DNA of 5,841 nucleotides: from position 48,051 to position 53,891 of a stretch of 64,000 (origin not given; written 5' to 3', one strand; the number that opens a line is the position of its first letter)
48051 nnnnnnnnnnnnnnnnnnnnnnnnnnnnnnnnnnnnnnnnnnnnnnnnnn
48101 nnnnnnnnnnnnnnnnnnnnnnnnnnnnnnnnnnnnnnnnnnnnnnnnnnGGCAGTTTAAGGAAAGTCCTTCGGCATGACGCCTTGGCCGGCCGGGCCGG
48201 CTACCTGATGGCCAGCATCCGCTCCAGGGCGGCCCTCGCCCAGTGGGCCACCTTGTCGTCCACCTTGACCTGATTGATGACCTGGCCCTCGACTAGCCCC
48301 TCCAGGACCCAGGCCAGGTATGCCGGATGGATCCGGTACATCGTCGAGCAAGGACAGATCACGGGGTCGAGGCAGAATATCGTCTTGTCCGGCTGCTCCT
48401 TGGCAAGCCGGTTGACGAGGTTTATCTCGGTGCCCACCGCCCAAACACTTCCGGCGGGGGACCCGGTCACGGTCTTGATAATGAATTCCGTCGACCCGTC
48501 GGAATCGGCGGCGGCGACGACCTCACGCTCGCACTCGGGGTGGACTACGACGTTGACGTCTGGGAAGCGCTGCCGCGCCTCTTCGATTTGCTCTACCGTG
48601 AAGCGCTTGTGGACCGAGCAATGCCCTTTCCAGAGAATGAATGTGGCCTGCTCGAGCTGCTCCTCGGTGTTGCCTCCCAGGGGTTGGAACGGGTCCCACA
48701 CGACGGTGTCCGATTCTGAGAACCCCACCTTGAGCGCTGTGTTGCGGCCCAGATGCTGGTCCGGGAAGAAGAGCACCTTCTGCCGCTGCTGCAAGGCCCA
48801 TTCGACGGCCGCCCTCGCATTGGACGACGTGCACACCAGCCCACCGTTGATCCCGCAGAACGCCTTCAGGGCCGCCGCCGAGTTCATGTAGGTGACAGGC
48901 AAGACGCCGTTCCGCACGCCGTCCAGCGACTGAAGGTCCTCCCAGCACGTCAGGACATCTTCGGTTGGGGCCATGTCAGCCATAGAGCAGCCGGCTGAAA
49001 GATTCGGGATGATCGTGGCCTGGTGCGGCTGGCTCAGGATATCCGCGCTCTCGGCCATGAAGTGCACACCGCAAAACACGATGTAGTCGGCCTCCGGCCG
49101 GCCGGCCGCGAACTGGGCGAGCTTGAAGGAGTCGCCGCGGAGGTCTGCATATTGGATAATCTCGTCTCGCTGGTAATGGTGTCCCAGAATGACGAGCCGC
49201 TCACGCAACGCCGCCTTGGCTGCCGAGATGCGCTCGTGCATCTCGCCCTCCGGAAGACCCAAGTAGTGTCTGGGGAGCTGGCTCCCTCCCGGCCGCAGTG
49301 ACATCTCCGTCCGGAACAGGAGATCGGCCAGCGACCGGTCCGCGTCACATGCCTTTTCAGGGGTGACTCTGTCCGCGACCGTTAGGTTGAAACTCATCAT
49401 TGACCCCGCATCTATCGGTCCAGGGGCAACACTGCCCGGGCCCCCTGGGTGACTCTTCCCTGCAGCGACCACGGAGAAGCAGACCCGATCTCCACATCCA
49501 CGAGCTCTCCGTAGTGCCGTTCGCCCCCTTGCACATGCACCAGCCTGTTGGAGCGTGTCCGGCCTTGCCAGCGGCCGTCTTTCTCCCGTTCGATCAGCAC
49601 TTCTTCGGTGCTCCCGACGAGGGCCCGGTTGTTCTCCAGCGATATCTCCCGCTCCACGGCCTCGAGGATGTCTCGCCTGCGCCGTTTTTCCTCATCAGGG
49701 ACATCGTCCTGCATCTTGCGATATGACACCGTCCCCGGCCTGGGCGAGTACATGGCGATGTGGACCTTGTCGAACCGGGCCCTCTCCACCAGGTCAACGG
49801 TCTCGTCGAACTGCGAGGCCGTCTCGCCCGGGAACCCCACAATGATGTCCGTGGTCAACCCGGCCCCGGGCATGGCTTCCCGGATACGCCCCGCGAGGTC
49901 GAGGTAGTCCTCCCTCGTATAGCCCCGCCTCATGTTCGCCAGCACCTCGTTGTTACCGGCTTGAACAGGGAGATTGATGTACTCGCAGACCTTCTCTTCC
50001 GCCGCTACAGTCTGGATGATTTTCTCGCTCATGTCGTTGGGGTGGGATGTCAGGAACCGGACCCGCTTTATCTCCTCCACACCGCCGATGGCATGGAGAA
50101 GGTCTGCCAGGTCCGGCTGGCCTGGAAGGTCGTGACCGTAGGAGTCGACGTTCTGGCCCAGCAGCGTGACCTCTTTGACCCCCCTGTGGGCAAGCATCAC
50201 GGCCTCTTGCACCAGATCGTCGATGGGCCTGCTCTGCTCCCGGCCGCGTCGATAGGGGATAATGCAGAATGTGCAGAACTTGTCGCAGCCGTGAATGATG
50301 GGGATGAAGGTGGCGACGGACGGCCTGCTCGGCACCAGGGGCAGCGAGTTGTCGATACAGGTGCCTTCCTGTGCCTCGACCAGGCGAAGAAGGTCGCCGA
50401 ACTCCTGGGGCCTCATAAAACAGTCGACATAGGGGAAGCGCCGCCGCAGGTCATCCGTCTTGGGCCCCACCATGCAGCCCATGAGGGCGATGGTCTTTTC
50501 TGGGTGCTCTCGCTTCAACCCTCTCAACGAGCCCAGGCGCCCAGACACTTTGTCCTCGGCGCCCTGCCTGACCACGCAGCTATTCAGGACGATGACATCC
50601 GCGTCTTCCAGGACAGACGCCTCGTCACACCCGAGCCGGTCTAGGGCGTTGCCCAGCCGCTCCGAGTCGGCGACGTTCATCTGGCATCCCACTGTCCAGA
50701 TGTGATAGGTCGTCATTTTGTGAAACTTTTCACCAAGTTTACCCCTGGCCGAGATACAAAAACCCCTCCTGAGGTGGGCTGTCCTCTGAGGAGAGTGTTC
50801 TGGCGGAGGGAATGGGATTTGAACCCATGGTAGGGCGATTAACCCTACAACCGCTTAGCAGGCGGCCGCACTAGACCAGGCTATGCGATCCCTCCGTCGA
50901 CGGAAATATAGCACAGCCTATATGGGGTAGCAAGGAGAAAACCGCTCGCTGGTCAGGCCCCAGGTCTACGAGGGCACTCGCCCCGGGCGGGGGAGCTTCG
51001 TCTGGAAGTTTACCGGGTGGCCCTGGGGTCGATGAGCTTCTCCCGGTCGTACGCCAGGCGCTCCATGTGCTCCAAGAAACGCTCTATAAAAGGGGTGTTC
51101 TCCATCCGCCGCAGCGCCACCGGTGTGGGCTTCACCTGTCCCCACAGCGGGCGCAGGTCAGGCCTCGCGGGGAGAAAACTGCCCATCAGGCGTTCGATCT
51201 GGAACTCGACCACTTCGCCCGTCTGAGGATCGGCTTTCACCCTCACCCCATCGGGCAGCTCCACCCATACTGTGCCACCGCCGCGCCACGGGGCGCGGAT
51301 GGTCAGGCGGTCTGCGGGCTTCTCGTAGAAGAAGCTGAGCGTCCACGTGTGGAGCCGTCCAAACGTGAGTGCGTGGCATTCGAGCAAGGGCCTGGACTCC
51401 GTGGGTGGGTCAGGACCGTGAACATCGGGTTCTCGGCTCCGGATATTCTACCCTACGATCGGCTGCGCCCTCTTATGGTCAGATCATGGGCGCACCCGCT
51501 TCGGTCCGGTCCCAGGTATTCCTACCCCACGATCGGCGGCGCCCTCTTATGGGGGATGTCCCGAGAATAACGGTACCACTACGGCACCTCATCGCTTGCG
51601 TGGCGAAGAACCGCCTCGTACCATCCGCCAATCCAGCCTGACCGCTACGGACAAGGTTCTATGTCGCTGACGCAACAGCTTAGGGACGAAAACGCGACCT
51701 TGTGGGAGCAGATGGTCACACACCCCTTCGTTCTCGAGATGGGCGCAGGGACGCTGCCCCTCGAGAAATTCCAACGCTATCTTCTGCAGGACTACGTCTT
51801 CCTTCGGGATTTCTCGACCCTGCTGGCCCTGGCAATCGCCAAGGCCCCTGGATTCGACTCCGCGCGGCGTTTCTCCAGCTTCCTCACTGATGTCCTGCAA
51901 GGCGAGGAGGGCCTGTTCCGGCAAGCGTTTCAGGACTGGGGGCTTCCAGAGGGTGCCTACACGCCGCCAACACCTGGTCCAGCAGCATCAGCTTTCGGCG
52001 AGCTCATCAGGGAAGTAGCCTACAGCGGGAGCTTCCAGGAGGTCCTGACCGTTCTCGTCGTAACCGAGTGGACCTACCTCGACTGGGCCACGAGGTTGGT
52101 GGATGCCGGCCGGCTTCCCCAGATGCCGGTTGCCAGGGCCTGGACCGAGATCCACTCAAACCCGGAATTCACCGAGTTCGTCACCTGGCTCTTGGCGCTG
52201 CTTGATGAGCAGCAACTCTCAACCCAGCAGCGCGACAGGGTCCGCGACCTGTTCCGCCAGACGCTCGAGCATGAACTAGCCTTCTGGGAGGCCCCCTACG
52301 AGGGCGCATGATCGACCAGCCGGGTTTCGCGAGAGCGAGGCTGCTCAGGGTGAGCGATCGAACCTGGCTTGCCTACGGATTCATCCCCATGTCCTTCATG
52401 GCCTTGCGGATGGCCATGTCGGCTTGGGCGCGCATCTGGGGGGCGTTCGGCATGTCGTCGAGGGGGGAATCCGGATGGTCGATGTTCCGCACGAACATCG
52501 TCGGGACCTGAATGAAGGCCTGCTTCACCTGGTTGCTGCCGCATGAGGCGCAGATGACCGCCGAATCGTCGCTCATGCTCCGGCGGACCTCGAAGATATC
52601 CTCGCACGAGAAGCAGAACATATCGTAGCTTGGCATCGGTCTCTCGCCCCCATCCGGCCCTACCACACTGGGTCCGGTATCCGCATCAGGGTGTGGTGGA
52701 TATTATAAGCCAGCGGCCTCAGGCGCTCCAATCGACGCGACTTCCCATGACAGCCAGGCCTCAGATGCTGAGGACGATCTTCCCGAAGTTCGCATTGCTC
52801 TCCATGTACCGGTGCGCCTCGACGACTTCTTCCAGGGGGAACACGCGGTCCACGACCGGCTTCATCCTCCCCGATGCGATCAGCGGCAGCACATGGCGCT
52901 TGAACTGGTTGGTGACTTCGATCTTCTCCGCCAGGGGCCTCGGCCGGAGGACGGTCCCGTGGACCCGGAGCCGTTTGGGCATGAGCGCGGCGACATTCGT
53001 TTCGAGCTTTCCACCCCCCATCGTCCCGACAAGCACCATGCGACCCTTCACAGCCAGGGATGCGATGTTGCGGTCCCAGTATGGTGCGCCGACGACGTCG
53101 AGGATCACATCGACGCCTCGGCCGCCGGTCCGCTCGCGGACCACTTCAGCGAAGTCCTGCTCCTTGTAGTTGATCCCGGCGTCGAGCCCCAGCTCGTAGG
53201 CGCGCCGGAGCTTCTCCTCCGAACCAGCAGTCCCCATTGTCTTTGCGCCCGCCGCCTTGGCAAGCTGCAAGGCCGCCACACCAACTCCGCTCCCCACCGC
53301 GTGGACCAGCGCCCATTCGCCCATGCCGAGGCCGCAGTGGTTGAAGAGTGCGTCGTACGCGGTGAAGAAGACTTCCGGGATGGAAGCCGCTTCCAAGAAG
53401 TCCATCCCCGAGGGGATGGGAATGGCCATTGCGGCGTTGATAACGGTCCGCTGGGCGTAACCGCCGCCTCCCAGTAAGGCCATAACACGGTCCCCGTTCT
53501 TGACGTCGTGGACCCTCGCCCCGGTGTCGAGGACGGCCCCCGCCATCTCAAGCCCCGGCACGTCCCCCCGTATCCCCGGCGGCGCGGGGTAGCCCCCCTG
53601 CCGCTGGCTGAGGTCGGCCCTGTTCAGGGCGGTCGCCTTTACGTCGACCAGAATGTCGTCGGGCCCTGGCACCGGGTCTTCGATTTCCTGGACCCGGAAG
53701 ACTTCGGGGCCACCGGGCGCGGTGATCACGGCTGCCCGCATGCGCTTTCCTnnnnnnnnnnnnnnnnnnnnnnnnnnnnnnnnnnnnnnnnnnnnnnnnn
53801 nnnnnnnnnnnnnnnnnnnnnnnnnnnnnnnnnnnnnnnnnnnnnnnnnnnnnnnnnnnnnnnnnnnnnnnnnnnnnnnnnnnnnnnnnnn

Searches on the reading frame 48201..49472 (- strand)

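Call 39: search_protein_families(library=pfam, proteins=[window:48201-49472:-], max_evalue=0.00001)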
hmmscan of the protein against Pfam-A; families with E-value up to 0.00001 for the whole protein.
window:48201-49472:- (423 aa): 1 family
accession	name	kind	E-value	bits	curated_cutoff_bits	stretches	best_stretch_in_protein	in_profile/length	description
PF02445.21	NadA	-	2.3e-100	336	27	1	81-421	2-295/295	Quinolinate synthetase A protein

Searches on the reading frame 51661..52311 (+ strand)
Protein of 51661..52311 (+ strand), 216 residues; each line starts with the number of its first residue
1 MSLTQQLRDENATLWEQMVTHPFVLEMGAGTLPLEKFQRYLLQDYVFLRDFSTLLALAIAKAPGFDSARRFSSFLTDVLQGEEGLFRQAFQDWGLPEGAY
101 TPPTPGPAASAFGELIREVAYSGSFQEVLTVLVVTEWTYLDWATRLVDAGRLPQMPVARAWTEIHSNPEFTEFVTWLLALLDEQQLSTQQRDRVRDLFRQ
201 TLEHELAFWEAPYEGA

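Call 39: search_protein_families(library=pfam, proteins=[window:51661-52311:+], max_evalue=0.00001)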
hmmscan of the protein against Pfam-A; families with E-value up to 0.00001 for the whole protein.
window:51661-52311:+ (216 aa): 1 family
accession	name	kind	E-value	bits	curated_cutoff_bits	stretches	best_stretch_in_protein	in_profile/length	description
PF03070.21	TENA_THI-4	-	4.5e-34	118.5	22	1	12-213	5-208/210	TENA/THI-4/PQQC family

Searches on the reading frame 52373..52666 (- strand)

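Call 40: search_protein_families(library=pfam, proteins=[window:52373-52666:-], max_evalue=0.00001)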
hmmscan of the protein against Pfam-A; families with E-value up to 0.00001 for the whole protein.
window:52373-52666:- (97 aa): 1 family
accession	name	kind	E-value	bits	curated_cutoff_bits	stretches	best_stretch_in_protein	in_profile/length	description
PF09723.15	Zn_ribbon_8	-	1.9e-10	41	34.4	1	11-49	1-39/41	Zinc ribbon domain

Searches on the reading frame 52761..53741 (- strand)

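Call 39: search_protein_families(library=pfam, proteins=[window:52761-53741:-], max_evalue=0.00001)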
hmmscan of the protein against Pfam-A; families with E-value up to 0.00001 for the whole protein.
window:52761-53741:- (326 aa): 3 families
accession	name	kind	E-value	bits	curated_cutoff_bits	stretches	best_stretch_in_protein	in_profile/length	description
PF00107.32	ADH_zinc_N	-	5.1e-30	104.5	31.8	1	152-266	1-115/129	Zinc-binding dehydrogenase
PF13602.12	ADH_zinc_N_2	-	1.9e-27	97.2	27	1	184-324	1-134/134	Zinc-binding dehydrogenase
PF08240.17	ADH_N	-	7.9e-15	55.4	23.5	1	26-110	1-103/104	Alcohol dehydrogenase GroES-like domain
